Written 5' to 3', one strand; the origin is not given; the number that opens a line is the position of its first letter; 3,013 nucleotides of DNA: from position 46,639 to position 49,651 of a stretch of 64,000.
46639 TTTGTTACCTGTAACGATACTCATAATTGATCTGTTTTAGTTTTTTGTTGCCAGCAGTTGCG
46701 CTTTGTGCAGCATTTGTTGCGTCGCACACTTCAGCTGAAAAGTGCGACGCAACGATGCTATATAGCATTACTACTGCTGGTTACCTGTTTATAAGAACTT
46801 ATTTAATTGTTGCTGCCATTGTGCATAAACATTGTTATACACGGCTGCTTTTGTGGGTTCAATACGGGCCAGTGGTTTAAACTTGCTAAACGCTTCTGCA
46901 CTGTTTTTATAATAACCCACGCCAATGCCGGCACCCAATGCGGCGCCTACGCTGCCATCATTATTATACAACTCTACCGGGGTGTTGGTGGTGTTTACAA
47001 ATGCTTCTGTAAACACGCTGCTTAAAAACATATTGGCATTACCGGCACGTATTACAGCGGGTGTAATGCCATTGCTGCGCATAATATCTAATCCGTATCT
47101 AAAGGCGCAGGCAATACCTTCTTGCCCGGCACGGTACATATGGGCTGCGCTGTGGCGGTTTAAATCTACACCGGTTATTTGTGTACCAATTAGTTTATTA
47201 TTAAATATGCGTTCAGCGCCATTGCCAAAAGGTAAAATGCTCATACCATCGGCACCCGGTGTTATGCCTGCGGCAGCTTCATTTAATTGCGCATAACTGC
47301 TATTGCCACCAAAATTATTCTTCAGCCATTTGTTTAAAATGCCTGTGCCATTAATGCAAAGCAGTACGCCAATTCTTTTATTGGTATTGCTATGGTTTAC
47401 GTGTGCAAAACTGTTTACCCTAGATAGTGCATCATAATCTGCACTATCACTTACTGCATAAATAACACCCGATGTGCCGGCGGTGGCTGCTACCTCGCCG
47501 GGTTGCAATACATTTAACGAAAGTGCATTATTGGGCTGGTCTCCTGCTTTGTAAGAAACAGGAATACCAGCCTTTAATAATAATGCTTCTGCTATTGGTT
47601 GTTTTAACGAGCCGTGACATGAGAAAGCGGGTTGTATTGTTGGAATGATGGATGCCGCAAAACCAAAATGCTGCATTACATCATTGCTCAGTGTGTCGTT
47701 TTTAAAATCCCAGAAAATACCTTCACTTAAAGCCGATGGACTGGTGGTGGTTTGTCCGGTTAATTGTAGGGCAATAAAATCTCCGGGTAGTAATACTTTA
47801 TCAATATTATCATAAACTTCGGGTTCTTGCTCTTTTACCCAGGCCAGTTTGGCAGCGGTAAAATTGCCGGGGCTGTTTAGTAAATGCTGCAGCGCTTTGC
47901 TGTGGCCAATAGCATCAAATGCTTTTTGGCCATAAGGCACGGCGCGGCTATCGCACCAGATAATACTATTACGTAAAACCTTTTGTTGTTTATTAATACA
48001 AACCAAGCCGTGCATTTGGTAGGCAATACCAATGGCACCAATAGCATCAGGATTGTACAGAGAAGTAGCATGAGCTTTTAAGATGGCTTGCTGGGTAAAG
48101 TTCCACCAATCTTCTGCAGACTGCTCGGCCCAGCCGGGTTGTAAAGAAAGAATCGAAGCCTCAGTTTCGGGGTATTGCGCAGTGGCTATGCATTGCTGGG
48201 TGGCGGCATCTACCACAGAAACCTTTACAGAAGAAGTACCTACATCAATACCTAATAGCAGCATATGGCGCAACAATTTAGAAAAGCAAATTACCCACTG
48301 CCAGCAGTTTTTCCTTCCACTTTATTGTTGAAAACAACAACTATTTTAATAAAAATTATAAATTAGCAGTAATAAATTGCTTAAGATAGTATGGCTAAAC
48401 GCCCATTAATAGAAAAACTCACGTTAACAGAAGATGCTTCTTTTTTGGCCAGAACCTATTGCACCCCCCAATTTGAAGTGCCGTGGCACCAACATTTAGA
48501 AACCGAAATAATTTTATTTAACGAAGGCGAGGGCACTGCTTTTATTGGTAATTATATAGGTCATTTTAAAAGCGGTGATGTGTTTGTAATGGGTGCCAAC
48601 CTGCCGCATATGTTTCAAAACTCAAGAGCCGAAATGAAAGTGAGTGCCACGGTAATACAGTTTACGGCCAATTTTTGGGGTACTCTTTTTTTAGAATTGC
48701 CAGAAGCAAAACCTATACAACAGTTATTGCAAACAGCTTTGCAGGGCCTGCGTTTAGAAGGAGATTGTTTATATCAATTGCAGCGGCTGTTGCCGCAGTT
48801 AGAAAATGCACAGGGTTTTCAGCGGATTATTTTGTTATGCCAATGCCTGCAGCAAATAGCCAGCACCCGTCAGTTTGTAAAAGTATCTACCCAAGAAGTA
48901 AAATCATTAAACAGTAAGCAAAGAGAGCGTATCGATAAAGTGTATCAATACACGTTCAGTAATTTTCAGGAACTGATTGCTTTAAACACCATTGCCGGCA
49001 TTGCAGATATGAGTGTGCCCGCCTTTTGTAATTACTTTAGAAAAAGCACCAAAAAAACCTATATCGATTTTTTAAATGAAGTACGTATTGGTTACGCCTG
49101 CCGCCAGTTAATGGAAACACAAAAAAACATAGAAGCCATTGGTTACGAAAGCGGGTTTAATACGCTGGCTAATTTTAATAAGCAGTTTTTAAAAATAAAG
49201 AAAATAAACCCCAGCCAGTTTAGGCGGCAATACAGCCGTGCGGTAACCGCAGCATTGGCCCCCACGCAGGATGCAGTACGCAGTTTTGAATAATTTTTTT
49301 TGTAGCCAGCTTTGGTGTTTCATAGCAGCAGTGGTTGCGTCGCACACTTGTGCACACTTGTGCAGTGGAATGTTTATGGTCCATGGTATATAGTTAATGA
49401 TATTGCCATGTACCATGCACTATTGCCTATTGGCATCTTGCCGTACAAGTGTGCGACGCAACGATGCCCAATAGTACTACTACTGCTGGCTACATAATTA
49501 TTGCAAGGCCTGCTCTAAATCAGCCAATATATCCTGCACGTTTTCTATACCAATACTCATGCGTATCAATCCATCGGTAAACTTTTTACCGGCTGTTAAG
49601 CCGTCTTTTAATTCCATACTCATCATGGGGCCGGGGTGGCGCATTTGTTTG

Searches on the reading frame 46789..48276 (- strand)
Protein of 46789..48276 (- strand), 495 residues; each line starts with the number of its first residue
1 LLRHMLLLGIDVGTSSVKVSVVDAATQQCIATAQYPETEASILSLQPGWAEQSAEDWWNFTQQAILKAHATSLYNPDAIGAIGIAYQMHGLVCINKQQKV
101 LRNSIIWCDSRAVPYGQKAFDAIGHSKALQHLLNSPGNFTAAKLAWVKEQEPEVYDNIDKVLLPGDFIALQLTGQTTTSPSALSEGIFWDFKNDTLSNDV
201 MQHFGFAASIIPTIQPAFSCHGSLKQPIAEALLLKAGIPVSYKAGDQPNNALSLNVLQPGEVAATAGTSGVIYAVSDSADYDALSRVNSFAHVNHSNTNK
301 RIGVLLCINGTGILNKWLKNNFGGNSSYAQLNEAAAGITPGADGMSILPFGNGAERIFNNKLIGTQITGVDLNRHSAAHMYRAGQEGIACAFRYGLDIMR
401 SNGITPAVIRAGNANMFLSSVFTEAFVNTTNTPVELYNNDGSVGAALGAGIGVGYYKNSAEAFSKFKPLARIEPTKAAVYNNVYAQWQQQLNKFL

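Call 29: find_related_loci(query=window:46789-48276:-, collection=metagenome_contigs, flank=8000)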
Query window:46789-48276:- (495 aa) in metagenome_contigs; peptide patterns used: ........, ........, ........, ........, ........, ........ (x = any residue, [..] = any of these).
167 stretches matched a pattern; 122 encode a relative of the query (tblastn E <= 1e-3); the best 80 are kept; 80 distinct loci.
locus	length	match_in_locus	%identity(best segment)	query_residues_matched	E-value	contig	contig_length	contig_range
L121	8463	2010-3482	69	5-495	0e+0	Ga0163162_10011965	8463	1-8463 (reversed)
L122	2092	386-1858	67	5-495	0e+0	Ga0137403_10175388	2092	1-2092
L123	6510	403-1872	67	5-491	0e+0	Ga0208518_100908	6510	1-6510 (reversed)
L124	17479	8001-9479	66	2-495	0e+0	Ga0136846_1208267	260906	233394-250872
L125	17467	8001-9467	64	5-493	0e+0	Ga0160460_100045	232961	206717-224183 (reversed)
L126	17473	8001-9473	68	5-495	0e+0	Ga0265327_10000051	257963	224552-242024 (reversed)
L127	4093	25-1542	62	4-493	0e+0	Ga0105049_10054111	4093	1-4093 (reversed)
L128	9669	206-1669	66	5-493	0e+0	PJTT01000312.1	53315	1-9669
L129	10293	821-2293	64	5-495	0e+0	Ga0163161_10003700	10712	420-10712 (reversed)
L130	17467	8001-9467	66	5-493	0e+0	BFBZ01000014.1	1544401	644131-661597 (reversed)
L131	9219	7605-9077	64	4-492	0e+0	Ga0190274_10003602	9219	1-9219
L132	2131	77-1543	63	5-493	0e+0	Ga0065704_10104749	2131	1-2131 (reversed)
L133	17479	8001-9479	61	3-495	0e+0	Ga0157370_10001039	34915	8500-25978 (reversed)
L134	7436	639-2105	62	2-492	0e+0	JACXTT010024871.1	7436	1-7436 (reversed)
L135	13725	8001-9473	61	5-492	0e+0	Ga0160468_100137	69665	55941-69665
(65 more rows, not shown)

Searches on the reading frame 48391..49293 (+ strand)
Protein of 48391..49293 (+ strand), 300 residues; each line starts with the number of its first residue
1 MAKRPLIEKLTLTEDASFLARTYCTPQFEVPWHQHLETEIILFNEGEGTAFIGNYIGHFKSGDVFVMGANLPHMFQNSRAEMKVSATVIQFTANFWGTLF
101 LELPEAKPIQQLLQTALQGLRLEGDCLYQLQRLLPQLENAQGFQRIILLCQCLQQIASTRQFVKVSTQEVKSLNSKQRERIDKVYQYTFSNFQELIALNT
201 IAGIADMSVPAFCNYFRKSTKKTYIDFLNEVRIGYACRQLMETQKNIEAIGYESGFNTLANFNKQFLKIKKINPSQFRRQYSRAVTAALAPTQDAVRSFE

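Call 11: find_encoding_contigs(protein=window:48391-49293:+, flank=3000, max_places=8)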
Protein window:48391-49293:+ (300 aa): 2 contigs read that carry it; 2 places shown.
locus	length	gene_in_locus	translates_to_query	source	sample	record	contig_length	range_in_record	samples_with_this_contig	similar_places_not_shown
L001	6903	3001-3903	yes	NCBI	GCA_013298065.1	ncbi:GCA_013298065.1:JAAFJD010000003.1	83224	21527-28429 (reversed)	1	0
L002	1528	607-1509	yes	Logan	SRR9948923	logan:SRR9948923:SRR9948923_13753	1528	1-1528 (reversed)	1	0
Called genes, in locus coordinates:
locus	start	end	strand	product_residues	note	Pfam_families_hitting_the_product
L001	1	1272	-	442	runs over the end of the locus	PF01261:AP_endonuc_2 (faint), PF27526:XylA2_C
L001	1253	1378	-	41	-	-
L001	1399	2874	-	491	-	PF00370:FGGY_N, PF02782:FGGY_C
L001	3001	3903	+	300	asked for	PF00190:Cupin_1 (weak), PF02311:AraC_binding (weak), PF12833:HTH_18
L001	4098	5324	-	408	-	PF01053:Cys_Met_Meta_PP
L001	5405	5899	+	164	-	PF05163:DinB, PF12867:DinB_2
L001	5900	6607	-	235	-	-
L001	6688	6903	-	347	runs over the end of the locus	PF00108:Thiolase_N, PF08545:ACP_syn_III, PF08541:ACP_syn_III_C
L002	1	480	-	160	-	?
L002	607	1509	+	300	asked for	PF00190:Cupin_1 (weak), PF02311:AraC_binding (weak), PF12833:HTH_18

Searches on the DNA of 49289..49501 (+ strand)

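Call 62: search_dna_similar(query=window:49289-49501:+, collection=plasmids, mode=distant, max_evalue=0.01, max_rows=15)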
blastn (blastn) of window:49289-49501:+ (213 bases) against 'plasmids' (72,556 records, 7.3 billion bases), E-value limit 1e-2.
No match.
